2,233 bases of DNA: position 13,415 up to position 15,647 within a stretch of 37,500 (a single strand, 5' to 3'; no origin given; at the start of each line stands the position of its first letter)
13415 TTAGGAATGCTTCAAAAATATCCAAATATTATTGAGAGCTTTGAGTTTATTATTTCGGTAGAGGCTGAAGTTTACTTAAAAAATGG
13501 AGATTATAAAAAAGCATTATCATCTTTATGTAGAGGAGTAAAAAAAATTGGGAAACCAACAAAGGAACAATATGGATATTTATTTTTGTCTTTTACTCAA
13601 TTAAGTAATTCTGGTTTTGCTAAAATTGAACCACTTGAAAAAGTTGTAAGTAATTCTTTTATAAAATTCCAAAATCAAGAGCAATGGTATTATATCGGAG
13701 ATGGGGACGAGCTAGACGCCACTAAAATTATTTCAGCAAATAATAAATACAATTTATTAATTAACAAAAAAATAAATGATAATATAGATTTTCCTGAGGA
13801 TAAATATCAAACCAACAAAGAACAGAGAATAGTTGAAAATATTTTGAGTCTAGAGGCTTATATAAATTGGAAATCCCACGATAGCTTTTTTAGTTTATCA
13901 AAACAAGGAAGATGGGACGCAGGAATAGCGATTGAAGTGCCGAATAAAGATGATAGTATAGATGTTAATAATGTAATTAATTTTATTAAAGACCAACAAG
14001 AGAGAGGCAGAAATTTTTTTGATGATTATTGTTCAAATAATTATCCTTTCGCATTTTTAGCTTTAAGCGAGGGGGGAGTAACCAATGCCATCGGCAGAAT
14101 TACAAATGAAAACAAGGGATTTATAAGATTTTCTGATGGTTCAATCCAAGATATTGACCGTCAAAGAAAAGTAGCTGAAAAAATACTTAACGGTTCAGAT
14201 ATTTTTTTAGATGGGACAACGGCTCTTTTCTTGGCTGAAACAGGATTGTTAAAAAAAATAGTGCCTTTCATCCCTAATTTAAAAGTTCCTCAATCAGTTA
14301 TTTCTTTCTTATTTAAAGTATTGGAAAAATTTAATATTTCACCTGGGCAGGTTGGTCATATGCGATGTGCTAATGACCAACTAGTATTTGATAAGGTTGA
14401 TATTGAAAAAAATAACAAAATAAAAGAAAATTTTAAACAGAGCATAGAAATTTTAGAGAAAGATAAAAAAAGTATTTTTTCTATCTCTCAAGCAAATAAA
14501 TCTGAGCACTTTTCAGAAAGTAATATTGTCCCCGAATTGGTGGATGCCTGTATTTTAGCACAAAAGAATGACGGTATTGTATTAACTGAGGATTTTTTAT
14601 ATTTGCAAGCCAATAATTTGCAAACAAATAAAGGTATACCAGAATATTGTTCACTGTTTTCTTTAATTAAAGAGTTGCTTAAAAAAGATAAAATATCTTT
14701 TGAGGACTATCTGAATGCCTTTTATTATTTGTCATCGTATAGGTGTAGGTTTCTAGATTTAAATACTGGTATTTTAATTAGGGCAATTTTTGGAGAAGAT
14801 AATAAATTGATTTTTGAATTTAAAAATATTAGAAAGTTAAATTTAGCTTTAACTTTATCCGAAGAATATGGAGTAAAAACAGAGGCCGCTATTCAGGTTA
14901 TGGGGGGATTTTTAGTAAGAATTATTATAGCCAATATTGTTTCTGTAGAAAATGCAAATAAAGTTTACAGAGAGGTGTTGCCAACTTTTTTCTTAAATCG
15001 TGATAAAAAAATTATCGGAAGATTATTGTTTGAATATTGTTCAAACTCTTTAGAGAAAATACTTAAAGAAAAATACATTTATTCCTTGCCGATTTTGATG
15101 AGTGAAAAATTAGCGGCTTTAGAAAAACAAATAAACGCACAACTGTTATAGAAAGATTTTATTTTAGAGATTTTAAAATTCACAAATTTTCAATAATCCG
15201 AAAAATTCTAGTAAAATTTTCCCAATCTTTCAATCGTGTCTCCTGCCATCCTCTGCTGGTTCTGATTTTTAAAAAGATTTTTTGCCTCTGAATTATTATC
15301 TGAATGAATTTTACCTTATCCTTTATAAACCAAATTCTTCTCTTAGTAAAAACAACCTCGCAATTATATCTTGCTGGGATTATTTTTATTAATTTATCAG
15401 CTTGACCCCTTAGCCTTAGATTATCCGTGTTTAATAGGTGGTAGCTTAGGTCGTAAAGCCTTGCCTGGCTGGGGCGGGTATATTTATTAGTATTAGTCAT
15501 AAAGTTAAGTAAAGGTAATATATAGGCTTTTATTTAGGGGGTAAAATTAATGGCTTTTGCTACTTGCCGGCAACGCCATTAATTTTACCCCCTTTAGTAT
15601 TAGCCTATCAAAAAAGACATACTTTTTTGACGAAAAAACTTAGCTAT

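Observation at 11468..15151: Giant single-gene HNH / TPR-like / PIN-like protein: candidate two-nuclease defence effector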

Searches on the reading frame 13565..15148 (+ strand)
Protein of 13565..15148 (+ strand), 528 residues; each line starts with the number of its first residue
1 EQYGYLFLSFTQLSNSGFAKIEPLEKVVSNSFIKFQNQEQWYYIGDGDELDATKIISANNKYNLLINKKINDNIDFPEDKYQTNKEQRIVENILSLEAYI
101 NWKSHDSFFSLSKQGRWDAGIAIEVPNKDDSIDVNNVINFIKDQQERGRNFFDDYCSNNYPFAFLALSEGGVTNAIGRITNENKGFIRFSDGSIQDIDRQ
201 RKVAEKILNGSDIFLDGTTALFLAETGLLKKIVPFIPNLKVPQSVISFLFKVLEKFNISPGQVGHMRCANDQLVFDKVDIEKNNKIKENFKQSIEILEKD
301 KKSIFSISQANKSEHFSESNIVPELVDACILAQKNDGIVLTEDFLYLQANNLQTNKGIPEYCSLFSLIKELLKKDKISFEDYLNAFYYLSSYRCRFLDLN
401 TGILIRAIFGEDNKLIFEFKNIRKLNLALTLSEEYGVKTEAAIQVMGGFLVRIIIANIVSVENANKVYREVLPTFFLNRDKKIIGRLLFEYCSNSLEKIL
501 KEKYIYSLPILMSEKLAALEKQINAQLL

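Call 29: predict_structure(alignment_id=A2)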
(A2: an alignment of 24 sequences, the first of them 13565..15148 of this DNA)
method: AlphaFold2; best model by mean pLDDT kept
length: 528 residues; sequences in the alignment: 24
mean_pLDDT: 89.3   pTM: 0.77
mean pLDDT of the five models: 89.3, 89.0, 88.6, 88.6, 87.6
residues with pLDDT >= 90: 333; 70-90: 174; 50-70: 21; < 50: 0
segments of 3 or more residues with pLDDT < 50: none
pLDDT, mean of each block of 10 residues (from residue 1): 82 76 92 91 92 92 93 84 78 93 90 76 70 73 74 91 93 92 92 92 97 97 95 94 97 87 77 83 94 95 87 89 95 96 96 95 97 94 95 92 90 72 92 91 95 91 93 89 93 92 85 95 87
secondary structure, 60 per line:
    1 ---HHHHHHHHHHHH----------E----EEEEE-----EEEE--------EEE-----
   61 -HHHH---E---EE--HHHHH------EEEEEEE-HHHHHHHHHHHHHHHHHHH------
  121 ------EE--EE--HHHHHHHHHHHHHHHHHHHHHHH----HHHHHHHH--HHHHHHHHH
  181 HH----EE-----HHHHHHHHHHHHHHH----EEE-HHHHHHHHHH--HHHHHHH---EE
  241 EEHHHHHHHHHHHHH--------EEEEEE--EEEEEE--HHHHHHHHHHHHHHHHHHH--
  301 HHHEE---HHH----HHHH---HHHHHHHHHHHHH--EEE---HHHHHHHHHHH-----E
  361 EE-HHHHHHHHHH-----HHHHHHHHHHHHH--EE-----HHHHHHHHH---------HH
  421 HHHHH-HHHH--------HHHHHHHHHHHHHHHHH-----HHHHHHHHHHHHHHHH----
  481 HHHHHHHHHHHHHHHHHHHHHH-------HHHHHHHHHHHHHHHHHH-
elements in order: H4-15 E31-35 E41-44 E53-55 H62-65 H77-81 E88-94 H96-114 H135-157 H162-169 H172-182 H194-208 E213-215 H217-226 H229-235 E239-242 H243-255 E264-269 E272-277 H280-298 H316-319 H323-335 E338-340 H344-354 E360-362 H364-373 H379-391 H401-409 H419-425 H427-430 H439-455 H461-476 H481-502 H510-527

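Call 34: fold_search(model_id=the predicted structure, library=pdb)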
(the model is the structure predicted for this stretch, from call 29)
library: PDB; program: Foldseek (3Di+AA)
matches with E <= 10: 326; with E <= 0.001: 0
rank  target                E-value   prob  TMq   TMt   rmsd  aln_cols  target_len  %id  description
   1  3ix7_A                1.9e-02  0.99  0.18  0.55   5.2       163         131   18  Crystal structure of a domain of functionally unknown protein from Thermus thermophilus HB8 (released 2009-09-22)
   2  3ix7_B                2.1e-02  0.99  0.18  0.54   5.3       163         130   18  Crystal structure of a domain of functionally unknown protein from Thermus thermophilus HB8 (released 2009-09-22)
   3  5ecw_A                1.2e-01  0.98  0.18  0.59   5.0       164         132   10  Structure of the Shigella flexneri VapC mutant D7A (released 2016-02-17)
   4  2hww_A                1.2e-01  0.89  0.18  0.49   7.3       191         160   15  Structure of PIN domain of human SMG6 (released 2006-11-14)
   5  5ecd_A                1.3e-01  0.85  0.15  0.46   7.0       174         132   10  Structure of the Shigella flexneri VapC mutant D98N crystal form 1 (released 2016-02-17)
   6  5f4h_B                1.4e-01  0.92  0.16  0.19   6.1       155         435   12  Archael RuvB-like Holiday junction helicase (released 2016-12-21)
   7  5ed0_A                1.4e-01  0.90  0.16  0.49   6.4       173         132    9  Structure of the Shigella flexneri VapC mutant D7N (released 2016-02-17)
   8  2dok_A                1.4e-01  0.77  0.18  0.45   8.6       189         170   12  Crystal structure of the PIN domain of human EST1A (released 2007-05-01)
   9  3i8o                  1.5e-01  0.90  0.17  0.48   6.2       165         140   14  A domain of a functionally unknown protein from Methanocaldococcus jannaschii DSM 2661. (released 2009-07-21)
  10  5f4h_A                1.6e-01  0.91  0.16  0.19   6.1       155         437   13  Archael RuvB-like Holiday junction helicase (released 2016-12-21)
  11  2hww_B                1.8e-01  0.80  0.18  0.48   7.1       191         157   15  Structure of PIN domain of human SMG6 (released 2006-11-14)
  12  2hwx                  1.8e-01  0.80  0.18  0.48   7.8       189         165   14  Structure of human SMG6 E1282C PIN domain mutant. (released 2006-11-14)
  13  2dok_B                1.9e-01  0.63  0.16  0.42   8.5       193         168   11  Crystal structure of the PIN domain of human EST1A (released 2007-05-01)
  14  2hww_C                2.1e-01  0.77  0.18  0.51   7.6       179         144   13  Structure of PIN domain of human SMG6 (released 2006-11-14)
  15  5f4h_C                2.7e-01  0.85  0.17  0.19   6.0       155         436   12  Archael RuvB-like Holiday junction helicase (released 2016-12-21)
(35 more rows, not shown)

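Call 55: search_protein_representatives(protein=window:13565-15148:+)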
Query: 528 residues. Proteins with E-value up to 0.001 (for the whole library): 195; up to 1e-10: 173; up to 1e-30: 140. The best 150 are listed.
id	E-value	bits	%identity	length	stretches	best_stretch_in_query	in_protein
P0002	1.2e-230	783.0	67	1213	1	1-527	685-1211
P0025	1.3e-147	509.1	46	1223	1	1-523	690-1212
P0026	1.1e-142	492.8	47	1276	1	1-509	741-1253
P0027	9.0e-136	470.0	44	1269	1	1-523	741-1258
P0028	5.8e-133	460.7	40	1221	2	1-524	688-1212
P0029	1.1e-129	449.9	44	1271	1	1-497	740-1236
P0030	3.9e-128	444.8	43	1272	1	1-498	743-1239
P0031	5.2e-128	444.4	45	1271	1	1-498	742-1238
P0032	1.0e-124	433.6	42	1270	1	1-521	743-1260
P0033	1.3e-121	423.4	44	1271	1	1-475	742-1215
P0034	1.2e-120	420.1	43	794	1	2-497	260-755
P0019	1.6e-119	416.4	41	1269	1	1-498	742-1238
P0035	6.5e-117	407.8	39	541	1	2-507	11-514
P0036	2.1e-115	402.8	39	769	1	1-518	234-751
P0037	2.1e-115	402.8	43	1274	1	1-523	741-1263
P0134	1.3e-52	195.7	27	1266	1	7-495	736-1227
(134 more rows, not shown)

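Call 61: search_dna_similar(query=window:13565-15148:+, collection=plasmids, mode=protein, max_evalue=0.001, max_rows=10)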
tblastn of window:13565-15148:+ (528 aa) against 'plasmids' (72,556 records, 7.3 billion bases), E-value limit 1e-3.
Records with a match: 1; places in all: 1; records where one place covers at least 80% of the query: 1.
Best place of each record, by identity: <60% 1.
By first word of the organism name: Fluoribacter 1.
By predicted mobility (MOB-suite, as given by PLSDB): conjugative 1.
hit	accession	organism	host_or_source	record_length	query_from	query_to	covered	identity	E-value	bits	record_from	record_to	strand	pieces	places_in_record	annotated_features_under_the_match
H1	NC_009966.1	Fluoribacter dumoffii Tex-KL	-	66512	12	492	91%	28.3%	2e-50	193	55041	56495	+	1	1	hypothetical protein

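Call 62: search_dna_similar(query=window:13565-15148:+, collection=phages, mode=protein, max_evalue=0.001, max_rows=10)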
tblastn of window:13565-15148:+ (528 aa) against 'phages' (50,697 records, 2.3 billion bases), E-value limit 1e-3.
No match.

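Call 64: get_annotated_region(hit=H1, flank=6000)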
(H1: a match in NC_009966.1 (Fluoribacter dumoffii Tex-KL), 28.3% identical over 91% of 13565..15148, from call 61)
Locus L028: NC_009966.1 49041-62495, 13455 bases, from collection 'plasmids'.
description: Fluoribacter dumoffii Tex-KL plasmid pLD-TEX-KL, complete sequence
organism: Fluoribacter dumoffii Tex-KL (NCBI taxid 1094714)
taxonomy: Bacteria; Pseudomonadota; Gammaproteobacteria; Legionellales; Legionellaceae; Fluoribacter; Fluoribacter dumoffii; Fluoribacter dumoffii Tex-KL
host: -; source: -; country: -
typing (MOB-suite, as given by PLSDB): conjugative; replicon rep_cluster_866; relaxase MOBQ; mating-pair formation MPF_F
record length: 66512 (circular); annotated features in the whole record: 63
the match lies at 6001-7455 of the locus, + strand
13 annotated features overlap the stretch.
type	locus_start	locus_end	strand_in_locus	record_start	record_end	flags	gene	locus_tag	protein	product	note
CDS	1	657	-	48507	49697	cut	-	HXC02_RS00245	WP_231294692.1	efflux RND transporter periplasmic adaptor subunit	-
CDS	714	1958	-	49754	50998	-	-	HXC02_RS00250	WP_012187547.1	TolC family protein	GO:0055085 - transmembrane transport [Evidence IEA]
CDS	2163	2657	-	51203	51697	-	-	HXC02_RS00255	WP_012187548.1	GNAT family N-acetyltransferase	-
CDS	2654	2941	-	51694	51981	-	-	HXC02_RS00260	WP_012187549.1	DUF1778 domain-containing protein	-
CDS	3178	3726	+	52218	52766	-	-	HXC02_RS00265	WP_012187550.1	recombinase family protein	GO:0006310 - DNA recombination [Evidence IEA]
CDS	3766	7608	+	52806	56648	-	-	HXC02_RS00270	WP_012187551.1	hypothetical protein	-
CDS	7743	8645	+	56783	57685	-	-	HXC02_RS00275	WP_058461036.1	3'-5' exonuclease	-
CDS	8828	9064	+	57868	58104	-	-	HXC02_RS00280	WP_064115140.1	hypothetical protein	-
CDS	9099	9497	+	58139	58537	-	-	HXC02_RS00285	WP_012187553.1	hypothetical protein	-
CDS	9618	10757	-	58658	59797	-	dinB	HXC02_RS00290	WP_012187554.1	DNA polymerase IV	GO:0006281 - DNA repair [Evidence IEA]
CDS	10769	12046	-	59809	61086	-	-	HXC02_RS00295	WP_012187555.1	Y-family DNA polymerase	-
CDS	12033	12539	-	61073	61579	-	umuD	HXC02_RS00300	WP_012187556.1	translesion error-prone DNA polymerase V autoproteolytic subunit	-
CDS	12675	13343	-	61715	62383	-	-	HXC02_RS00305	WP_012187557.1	SOS response-associated peptidase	GO:0018142 - obsolete protein-DNA covalent cross-linking [Evidence IEA]; GO:0009432 - SOS response [Evidence IEA]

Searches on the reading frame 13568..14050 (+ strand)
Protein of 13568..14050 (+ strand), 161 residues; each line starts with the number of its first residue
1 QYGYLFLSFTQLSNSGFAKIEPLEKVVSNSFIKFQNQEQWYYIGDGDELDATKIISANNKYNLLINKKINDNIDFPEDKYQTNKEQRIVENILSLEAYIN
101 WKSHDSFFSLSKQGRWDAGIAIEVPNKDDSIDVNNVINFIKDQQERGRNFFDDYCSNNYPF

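Call 18: search_protein_families(library=pfam, proteins=[window:13568-14050:+], max_evalue=10)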
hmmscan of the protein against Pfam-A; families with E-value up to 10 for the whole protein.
window:13568-14050:+ (161 aa): 0 families

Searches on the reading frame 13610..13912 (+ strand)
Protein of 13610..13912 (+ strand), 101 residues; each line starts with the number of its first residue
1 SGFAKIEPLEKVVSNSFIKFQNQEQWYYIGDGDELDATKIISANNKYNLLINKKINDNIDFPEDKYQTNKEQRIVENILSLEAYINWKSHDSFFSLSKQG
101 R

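Call 39: search_solved_structures(query=A4, max_evalue=10, show_alignments=2)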
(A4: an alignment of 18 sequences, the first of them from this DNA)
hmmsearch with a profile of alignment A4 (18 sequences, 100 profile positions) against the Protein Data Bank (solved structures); distinct sequences matched with E-value up to 10: 3.
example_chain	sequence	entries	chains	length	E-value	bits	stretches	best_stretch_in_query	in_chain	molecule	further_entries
7sq3_A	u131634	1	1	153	0.02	18.1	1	53-100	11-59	Designed trefoil knot protein, variant 1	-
3d9x_A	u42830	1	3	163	0.14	15.3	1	2-45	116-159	Adhesin A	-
7sq4_A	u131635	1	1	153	2.9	11.1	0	54-100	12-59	Designed trefoil knot protein, variant 2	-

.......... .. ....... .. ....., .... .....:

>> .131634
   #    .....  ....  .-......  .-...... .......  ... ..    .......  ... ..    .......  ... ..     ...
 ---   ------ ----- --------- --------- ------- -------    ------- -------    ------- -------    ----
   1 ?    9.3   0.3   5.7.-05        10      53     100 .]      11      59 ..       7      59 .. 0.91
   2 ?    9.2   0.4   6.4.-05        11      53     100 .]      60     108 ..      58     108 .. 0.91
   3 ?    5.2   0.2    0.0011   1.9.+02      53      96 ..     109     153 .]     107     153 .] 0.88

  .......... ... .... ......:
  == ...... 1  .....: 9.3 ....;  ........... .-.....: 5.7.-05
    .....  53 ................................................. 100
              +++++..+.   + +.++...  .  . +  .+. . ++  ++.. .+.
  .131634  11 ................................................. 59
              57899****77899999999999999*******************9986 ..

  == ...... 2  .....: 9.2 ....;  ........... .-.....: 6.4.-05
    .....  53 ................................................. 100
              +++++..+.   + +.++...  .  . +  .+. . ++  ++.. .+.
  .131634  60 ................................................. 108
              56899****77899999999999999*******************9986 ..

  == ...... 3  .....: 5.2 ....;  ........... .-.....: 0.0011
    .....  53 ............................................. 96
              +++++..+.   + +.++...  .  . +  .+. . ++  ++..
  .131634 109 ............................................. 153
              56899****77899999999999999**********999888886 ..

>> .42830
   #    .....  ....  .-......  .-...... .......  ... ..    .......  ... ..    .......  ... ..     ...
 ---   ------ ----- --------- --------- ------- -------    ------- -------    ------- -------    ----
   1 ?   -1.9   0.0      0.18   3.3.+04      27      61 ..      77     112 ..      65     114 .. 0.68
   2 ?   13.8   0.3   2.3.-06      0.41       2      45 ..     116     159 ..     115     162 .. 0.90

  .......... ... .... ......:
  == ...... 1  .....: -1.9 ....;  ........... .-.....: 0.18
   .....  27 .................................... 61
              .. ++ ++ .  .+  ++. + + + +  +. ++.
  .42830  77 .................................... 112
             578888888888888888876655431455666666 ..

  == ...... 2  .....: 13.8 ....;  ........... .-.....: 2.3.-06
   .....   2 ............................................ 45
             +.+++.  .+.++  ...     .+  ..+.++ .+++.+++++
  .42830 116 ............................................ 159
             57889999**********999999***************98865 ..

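Call 40: search_protein_families(library=pfam, alignment_id=A4, max_evalue=10)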
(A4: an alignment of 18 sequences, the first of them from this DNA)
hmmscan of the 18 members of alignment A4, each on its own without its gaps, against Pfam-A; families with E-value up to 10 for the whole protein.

A. member 1, seq(101 aa): 0 families

B. families by the number of members that match (of 18 scanned): 9 families
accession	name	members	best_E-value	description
PF01272.25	GreA_GreB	2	0.007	Transcription elongation factor, GreA/GreB, C-term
PF19073.5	DUF5769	1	0.011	Family of unknown function (DUF5769)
PF10534.14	CRIC_ras_sig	1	0.018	Connector enhancer of kinase suppressor of ras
PF04245.18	NA37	1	0.059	37-kD nucleoid-associated bacterial protein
PF01473.26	Choline_bind_1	1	0.069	Putative cell wall binding repeat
PF01834.22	XRCC1_N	1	0.073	XRCC1 N terminal domain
PF12791.13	RsgI_N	1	0.083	Anti-sigma factor N-terminus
PF15361.11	RIC3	1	0.1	Resistance to inhibitors of cholinesterase homologue 3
PF23001.1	MBTP1_N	1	0.14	Membrane-bound Site-1 Protease Family N-terminal domain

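Call 42: predict_structure(alignment_id=A3)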
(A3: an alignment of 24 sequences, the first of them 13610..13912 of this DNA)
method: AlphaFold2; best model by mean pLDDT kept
length: 101 residues; sequences in the alignment: 24
mean_pLDDT: 88.5   pTM: 0.78
mean pLDDT of the five models: 88.5, 86.2, 85.8, 85.7, 84.9
residues with pLDDT >= 90: 65; 70-90: 23; 50-70: 12; < 50: 1
segments of 3 or more residues with pLDDT < 50: none
pLDDT, mean of each block of 10 residues (from residue 1): 76 96 94 92 93 95 68 93 92 89 63
secondary structure, 60 per line:
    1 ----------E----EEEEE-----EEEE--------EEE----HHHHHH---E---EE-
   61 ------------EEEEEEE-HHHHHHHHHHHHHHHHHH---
elements in order: E16-20 E26-29 E38-40 H45-50 E73-79 H81-98

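Call 45: fold_search(model_id=the predicted structure, library=pdb)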
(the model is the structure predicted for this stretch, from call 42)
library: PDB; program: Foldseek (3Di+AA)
matches with E <= 10: 33; with E <= 0.001: 0
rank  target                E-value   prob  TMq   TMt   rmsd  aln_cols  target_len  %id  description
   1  3bmb_A                3.3e-02  0.98  0.41  0.32   6.0        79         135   14  Crystal structure of a new RNA polymerase interacting protein (released 2008-10-28)
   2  2pn0_D                6.1e-02  0.99  0.52  0.44   3.8        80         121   16  Prokaryotic transcription elongation factor GreA/GreB from Nitrosomonas europaea (released 2007-05-22)
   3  2etn_B                7.3e-02  1.00  0.52  0.35   2.6        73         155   14  Crystal structure of Thermus aquaticus Gfh1 (released 2006-02-14)
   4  3aoi_X                8.8e-02  0.99  0.48  0.33   3.5        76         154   14  RNA polymerase-Gfh1 complex (Crystal type 2) (released 2010-12-08)
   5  9a7t_B                1.0e-01  0.96  0.45  0.31   4.2        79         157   20  Integrative model of RPOB-GREA by crosslinking MS and deep learning (released 2024-09-18)
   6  2pn0_A                1.1e-01  0.99  0.57  0.47   3.9        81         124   16  Prokaryotic transcription elongation factor GreA/GreB from Nitrosomonas europaea (released 2007-05-22)
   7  2pn0_C                1.3e-01  0.99  0.57  0.48   4.3        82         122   16  Prokaryotic transcription elongation factor GreA/GreB from Nitrosomonas europaea (released 2007-05-22)
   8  2p4v_A                1.5e-01  0.98  0.54  0.36   3.6        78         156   15  Crystal structure of the transcript cleavage factor, GreB at 2.6A resolution (released 2008-01-22)
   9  2f23_A                1.6e-01  0.99  0.53  0.37   3.4        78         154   17  Crystal structure of GreA factor homolog 1 (Gfh1) protein of Thermus thermophilus (released 2006-05-30)
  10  1grj                  2.7e-01  0.92  0.50  0.35   6.1        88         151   15  GREA TRANSCRIPT CLEAVAGE FACTOR FROM ESCHERICHIA COLI (released 1995-07-10)
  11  3aoh_X                3.0e-01  0.85  0.48  0.34   3.8        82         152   13  RNA polymerase-Gfh1 complex (Crystal type 1) (released 2010-12-08)
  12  2eul_A                4.2e-01  0.90  0.49  0.34   3.2        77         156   14  Structure of the transcription factor Gfh1. (released 2005-11-15)
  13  4wqt_X                8.2e-01  0.63  0.48  0.33   4.1        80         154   12  Thermus thermophilus RNA polymerase complexed with an RNA cleavage stimulating factor (a GreA/Gfh1 chimeric protein) (released 2015-02-18)
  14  2etn_A                2.5e+00  0.44  0.51  0.35   3.3        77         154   14  Crystal structure of Thermus aquaticus Gfh1 (released 2006-02-14)
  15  7zgi_B                2.7e+00  0.09  0.29  0.11   9.2        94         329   12  chloroplast trigger factor (TIG1) (released 2022-10-12)
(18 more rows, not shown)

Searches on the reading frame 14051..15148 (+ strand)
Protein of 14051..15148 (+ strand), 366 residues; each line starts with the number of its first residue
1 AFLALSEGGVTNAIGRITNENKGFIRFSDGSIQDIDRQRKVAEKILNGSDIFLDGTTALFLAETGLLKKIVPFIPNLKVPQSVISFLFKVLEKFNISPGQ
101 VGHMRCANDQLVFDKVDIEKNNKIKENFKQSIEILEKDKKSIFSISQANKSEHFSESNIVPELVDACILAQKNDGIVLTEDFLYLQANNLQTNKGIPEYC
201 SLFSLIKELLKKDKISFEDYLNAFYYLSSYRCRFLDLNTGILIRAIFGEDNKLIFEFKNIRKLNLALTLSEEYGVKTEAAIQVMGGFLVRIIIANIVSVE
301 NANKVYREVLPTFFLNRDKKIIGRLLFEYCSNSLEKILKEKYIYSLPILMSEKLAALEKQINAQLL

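Call 18: search_protein_families(library=pfam, proteins=[window:14051-15148:+], max_evalue=10)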
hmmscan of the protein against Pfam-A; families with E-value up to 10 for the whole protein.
window:14051-15148:+ (366 aa): 3 families
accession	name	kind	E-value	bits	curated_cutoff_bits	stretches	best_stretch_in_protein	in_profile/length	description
PF20698.3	PIN-TPR-GreABC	-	4.4e-10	40.4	27.8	1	53-186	2-134/138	PIN domain associated with the TPR-GreAB-C-PIN system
PF22746.1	SHOCT-like_DUF2089-C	-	0.1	12.7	27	1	204-219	4-19/32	SHOCT-like domain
PF15775.10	DUF4703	-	0.33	11.2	27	1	128-175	19-68/186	Domain of unknown function (DUF4703)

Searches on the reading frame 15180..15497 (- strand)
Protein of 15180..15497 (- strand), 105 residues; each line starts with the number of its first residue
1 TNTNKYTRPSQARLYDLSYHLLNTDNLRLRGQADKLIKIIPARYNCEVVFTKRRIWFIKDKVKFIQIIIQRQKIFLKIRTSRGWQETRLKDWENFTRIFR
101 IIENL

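Call 23: search_protein_families(library=pfam, proteins=[window:15180-15497:-], max_evalue=0.01)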
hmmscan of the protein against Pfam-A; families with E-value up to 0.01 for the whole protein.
window:15180-15497:- (105 aa): 0 families

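Call 48: search_protein_families(library=padloc, proteins=[window:15180-15497:-], max_evalue=0.01)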
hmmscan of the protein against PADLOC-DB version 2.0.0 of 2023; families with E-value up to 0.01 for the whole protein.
window:15180-15497:- (105 aa): 1 family
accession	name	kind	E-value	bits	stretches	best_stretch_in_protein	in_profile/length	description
PDLC04945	PDC-S18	-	0.0049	14.2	1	38-97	212-267/302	-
